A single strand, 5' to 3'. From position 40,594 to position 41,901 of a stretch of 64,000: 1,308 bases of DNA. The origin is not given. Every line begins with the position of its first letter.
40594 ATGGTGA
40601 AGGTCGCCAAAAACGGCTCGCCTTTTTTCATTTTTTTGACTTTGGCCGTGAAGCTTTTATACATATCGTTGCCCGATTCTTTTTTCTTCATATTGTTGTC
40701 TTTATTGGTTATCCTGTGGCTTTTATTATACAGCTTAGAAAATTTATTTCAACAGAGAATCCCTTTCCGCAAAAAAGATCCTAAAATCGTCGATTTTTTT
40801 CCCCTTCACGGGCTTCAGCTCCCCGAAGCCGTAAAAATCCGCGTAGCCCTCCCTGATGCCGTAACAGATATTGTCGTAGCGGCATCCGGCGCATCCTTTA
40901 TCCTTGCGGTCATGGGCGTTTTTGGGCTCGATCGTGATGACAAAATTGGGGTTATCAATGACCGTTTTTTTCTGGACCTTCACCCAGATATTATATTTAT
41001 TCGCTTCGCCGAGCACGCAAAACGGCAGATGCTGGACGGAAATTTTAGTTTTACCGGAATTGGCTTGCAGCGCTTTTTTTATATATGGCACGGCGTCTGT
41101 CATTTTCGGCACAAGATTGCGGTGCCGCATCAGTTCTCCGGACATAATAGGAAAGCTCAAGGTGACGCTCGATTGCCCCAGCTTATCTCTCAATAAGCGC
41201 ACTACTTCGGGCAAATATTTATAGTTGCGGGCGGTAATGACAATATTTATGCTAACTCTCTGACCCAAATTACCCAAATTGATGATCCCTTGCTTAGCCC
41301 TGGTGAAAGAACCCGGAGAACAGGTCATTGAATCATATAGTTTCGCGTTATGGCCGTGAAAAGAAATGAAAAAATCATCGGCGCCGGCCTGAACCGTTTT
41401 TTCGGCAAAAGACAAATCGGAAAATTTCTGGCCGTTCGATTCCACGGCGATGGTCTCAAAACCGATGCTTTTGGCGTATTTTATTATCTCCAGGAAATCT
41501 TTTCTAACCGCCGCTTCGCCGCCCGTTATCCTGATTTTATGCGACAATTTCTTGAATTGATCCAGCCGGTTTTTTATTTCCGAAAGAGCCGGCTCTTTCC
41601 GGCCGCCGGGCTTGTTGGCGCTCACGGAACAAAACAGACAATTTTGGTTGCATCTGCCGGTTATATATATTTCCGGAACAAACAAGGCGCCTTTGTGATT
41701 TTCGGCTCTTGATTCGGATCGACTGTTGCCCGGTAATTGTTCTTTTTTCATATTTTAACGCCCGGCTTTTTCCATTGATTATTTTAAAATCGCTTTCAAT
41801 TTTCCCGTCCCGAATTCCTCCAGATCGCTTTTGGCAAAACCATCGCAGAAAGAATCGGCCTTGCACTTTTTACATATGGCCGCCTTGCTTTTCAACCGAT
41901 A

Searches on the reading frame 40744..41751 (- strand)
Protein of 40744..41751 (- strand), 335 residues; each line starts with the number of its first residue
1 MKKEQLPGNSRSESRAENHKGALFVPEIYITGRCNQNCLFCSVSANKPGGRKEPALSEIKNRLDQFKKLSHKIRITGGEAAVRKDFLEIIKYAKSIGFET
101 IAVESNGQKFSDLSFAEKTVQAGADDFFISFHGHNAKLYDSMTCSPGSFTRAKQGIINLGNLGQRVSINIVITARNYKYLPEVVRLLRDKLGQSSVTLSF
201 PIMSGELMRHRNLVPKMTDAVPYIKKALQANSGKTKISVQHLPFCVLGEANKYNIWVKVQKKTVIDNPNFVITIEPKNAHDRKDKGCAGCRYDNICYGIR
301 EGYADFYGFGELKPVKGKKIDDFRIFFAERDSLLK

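Call 41: search_protein_families(library=ncbifam, proteins=[window:40744-41751:-], max_evalue=0.001)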
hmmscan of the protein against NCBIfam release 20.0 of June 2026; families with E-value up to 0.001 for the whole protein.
window:40744-41751:- (335 aa): 45 families (the best 25 are shown)
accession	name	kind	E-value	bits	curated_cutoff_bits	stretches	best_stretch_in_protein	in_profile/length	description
NF038332.1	rSAM_rare_HxsC4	exception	2.9e-32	112.2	500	2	28-230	18-224/335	radical SAM protein HxsC4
TIGR03977.1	rSAM_pair_HxsC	equivalog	1.7e-29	102.7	267.9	1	28-249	29-255/292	His-Xaa-Ser system radical SAM maturase HxsC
TIGR02668.1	moaA_archaeal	equivalog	3.6e-23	82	325.25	1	28-239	14-221/303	GTP 3',8-cyclase MoaA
NF045702.1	rSAM_GDGT_ether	equivalog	6e-22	77.9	450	1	17-185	79-251/486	tetraether lipid synthase Tes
TIGR04545.1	rSAM_ahbD_hemeb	equivalog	1.3e-21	77.4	500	1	30-198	6-172/339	heme b synthase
NF045646.2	rSAM_Se_TrsS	equivalog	1.1e-20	73.6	490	1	28-158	90-220/441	radical SAM (seleno)protein TrsS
NF001199.0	PRK00164.2-1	equivalog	1.7e-19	70.1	231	1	28-189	16-177/308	GTP 3',8-cyclase MoaA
TIGR04053.2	TIGR04053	equivalog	4.5e-18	65.6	395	1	31-222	15-207/366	TIGR04053 family radical SAM/SPASM domain-containing protein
TIGR04051.1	rSAM_NirJ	equivalog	1.2e-17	63.9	515.45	1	31-211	9-186/354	heme d1 biosynthesis radical SAM protein NirJ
NF050035.1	rSAM_WgK_link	exception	5.7e-17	61.7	650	1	27-194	12-177/367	radical SAM/SPASM peptide maturase WgkB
TIGR04347.1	pseudo_SAM_Halo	equivalog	7.5e-17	61.7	525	1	13-190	29-202/390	TIGR04347 family pseudo-SAM/SPASM protein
TIGR02666.1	moaA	equivalog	1.2e-16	60.6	284.05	1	29-190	15-183/336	GTP 3',8-cyclase MoaA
TIGR04317.1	W_rSAM_matur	equivalog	2.5e-15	56.5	380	1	28-243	8-226/349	tungsten cofactor oxidoreductase radical SAM maturase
TIGR03962.1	mycofact_rSAM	equivalog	3.1e-15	56.2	265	1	30-195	18-181/339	mycofactocin radical SAM maturase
TIGR04546.1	rSAM_ahbC_deAc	equivalog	4.5e-15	55.3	650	1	30-190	45-203/390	12,18-didecarboxysiroheme deacetylase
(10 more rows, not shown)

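Call 42: search_protein_families(library=pfam, proteins=[window:40744-41751:-], max_evalue=0.001)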
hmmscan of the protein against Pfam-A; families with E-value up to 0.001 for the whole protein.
window:40744-41751:- (335 aa): 1 family
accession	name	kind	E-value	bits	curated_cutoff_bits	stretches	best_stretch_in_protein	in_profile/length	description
PF04055.27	Radical_SAM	-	8.9e-20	72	29.5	1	28-186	1-165/166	Radical SAM superfamily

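Call 52: search_protein_families(library=padloc, proteins=[window:40744-41751:-], max_evalue=0.001)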
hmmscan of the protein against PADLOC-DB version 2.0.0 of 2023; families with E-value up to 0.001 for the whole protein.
window:40744-41751:- (335 aa): 2 families
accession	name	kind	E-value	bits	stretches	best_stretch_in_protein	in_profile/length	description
PDLC02903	pVip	-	5.3e-13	47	1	28-178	4-151/257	Viperins not associated with kinases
PDLC02904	pVip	-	2.2e-12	45.1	1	29-178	8-155/262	Viperins associated with kinases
